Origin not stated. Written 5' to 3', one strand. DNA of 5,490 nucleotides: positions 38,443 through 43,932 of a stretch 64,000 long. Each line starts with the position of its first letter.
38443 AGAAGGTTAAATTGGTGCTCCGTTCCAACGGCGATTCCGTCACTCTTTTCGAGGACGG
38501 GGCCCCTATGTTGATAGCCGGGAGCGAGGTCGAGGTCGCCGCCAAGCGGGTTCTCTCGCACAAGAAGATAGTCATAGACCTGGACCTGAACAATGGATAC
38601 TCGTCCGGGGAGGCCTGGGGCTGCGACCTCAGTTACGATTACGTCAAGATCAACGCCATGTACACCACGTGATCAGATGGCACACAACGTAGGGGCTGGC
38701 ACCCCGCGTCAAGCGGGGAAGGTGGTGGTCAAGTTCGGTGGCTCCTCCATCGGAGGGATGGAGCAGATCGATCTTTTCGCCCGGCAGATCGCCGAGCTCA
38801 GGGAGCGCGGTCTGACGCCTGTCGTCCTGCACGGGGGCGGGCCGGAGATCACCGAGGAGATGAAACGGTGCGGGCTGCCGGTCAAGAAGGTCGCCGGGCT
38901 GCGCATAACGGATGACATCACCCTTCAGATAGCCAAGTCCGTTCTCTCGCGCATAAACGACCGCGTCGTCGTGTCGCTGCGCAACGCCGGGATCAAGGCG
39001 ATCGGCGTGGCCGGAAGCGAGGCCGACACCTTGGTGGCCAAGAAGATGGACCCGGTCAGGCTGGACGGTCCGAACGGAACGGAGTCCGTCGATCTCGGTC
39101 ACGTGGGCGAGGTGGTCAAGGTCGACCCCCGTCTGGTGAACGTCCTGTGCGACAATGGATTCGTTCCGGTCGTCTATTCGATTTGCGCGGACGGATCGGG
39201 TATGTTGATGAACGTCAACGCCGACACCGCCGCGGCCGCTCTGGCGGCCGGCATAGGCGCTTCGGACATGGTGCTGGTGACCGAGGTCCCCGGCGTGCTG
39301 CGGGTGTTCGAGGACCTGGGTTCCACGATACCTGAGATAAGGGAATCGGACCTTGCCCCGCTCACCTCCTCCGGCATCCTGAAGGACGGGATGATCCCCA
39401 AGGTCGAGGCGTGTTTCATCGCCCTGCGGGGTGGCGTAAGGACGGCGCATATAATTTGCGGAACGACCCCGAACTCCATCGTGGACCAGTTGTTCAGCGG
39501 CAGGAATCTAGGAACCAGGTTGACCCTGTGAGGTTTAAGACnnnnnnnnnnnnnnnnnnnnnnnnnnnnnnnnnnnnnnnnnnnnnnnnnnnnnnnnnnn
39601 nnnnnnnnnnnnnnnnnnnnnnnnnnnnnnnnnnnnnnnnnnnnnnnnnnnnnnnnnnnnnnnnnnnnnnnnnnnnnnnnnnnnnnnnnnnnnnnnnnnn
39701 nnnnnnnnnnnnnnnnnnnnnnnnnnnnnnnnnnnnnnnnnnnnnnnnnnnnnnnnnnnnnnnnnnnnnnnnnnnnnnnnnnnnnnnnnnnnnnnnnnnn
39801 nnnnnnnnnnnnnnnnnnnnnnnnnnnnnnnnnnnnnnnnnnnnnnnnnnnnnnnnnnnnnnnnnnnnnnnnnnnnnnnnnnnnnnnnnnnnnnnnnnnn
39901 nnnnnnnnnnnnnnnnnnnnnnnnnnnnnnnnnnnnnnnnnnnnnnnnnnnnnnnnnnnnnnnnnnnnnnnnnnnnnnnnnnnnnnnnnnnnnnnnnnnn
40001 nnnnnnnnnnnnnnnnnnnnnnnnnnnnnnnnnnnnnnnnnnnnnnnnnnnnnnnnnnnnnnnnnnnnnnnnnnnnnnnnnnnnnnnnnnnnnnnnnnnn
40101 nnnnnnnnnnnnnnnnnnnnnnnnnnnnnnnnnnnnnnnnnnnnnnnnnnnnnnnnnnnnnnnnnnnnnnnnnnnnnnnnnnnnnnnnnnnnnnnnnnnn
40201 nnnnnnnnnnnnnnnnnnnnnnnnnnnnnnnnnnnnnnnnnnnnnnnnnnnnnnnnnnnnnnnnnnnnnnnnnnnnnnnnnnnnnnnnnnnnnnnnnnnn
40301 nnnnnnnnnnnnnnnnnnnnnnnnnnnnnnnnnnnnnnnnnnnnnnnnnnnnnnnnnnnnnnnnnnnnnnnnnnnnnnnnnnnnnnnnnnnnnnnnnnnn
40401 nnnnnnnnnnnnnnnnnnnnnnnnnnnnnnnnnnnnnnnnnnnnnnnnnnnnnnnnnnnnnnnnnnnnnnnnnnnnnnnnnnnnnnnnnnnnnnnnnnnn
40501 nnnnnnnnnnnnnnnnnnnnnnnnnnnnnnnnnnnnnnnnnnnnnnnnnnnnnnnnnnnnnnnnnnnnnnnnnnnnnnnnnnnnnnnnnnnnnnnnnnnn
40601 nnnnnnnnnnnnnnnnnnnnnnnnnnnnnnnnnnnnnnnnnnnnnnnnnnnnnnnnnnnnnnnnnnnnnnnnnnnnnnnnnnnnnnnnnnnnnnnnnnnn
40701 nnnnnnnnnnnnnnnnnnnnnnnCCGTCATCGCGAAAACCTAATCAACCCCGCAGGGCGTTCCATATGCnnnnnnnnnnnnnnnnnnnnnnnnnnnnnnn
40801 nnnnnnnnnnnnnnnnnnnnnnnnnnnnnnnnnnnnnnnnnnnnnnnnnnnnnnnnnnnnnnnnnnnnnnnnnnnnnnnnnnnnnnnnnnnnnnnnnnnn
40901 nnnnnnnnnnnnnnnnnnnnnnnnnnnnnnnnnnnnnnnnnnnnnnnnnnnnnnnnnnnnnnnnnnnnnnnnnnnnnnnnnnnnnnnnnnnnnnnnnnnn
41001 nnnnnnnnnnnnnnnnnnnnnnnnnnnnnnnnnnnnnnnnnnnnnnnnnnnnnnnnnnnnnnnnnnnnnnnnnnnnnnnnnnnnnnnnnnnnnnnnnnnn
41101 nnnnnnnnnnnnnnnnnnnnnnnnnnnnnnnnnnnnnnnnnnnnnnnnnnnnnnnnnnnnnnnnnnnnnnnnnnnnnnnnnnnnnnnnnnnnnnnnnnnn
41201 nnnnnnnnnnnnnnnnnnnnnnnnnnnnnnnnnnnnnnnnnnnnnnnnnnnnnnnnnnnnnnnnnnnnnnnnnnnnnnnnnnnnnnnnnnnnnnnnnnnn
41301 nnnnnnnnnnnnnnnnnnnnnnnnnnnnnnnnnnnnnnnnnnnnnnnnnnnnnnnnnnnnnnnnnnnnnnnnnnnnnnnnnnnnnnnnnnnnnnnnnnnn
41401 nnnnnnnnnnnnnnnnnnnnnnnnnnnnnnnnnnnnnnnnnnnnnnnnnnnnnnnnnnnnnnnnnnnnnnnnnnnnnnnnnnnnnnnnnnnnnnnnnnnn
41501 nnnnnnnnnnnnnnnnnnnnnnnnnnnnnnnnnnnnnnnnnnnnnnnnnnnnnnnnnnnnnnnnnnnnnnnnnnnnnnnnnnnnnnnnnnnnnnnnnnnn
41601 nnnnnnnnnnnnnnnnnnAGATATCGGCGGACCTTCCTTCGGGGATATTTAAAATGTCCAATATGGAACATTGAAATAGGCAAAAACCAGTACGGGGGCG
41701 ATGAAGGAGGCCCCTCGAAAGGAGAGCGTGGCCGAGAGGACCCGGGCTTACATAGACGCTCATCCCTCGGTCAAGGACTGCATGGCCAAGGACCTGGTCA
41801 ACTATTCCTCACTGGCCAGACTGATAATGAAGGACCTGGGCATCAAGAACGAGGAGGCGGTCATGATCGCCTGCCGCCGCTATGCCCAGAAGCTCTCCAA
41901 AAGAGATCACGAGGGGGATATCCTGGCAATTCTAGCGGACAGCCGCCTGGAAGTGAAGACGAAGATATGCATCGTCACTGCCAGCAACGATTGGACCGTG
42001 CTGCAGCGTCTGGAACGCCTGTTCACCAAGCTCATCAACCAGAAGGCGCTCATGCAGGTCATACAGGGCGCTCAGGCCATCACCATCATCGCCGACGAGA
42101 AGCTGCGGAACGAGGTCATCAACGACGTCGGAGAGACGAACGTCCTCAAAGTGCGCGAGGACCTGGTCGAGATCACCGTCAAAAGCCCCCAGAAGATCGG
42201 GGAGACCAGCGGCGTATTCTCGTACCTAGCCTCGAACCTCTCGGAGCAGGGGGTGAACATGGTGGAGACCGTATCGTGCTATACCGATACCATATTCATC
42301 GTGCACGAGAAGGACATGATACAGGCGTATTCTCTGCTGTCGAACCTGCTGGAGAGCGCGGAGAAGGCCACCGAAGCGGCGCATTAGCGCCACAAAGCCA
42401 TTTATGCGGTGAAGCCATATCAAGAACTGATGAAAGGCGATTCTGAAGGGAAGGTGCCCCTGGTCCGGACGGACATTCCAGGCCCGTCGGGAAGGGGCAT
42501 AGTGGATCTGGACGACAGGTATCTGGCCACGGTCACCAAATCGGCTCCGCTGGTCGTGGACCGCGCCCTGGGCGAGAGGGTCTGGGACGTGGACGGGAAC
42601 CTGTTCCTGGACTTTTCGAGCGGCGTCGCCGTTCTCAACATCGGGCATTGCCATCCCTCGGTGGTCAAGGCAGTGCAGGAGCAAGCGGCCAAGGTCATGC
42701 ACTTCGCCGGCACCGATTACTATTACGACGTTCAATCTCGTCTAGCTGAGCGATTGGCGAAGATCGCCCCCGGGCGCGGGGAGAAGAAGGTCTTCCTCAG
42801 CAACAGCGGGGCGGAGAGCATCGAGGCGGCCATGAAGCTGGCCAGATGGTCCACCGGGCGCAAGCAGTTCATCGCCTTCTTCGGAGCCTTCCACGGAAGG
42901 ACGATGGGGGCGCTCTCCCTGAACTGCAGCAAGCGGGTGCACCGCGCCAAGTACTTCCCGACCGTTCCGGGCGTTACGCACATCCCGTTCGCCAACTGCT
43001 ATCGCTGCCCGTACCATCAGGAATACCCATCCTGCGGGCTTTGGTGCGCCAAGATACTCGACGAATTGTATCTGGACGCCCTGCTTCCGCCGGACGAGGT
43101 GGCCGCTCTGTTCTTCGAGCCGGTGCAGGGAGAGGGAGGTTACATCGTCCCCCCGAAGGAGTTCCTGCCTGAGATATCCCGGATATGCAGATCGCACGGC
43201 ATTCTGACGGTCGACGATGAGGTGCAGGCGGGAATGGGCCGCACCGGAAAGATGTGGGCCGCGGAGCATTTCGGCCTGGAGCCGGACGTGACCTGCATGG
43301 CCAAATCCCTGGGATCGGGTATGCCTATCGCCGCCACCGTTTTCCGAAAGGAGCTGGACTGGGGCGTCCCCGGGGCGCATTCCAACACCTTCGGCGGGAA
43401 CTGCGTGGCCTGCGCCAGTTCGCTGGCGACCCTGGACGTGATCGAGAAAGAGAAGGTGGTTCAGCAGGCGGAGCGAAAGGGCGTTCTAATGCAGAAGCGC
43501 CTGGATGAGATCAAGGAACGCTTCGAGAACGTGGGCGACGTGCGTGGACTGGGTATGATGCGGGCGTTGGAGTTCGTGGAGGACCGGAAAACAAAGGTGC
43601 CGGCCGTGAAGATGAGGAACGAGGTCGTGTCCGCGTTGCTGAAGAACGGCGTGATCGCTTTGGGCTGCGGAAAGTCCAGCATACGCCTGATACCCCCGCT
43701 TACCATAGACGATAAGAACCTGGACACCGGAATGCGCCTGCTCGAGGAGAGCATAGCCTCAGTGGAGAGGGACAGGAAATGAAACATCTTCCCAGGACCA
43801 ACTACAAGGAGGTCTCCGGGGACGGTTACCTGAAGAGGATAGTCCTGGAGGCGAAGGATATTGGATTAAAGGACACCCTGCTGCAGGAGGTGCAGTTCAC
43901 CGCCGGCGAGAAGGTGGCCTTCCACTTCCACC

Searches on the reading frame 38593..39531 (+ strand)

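Call 53: search_protein_families(library=pfam, proteins=[window:38593-39531:+], max_evalue=0.00001)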
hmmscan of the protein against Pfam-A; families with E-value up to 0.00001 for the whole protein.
window:38593-39531:+ (312 aa): 1 family
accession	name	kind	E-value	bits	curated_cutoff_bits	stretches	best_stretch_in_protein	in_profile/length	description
PF00696.33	AA_kinase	-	9.1e-44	150.4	24.9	1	43-288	2-233/234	Amino acid kinase family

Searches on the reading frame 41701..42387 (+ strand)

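Call 53: search_protein_families(library=pfam, proteins=[window:41701-42387:+], max_evalue=0.00001)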
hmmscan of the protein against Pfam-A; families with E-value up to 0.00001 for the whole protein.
window:41701-42387:+ (228 aa): 2 families
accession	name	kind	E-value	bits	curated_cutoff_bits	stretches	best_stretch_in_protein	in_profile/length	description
PF24367.1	DUF7523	-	2.5e-09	38.1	27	1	9-77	1-66/158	Family of unknown function (DUF7523)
PF13840.12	ACT_7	-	1.8e-07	31.4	27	1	151-214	2-64/65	ACT domain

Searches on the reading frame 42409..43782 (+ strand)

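Call 53: search_protein_families(library=pfam, proteins=[window:42409-43782:+], max_evalue=0.00001)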
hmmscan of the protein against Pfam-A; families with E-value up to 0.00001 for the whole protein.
window:42409-43782:+ (457 aa): 1 family
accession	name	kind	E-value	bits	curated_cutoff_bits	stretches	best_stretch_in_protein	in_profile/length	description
PF00202.27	Aminotran_3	-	3.3e-118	395.3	30.5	1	44-447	7-401/403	Aminotransferase class-III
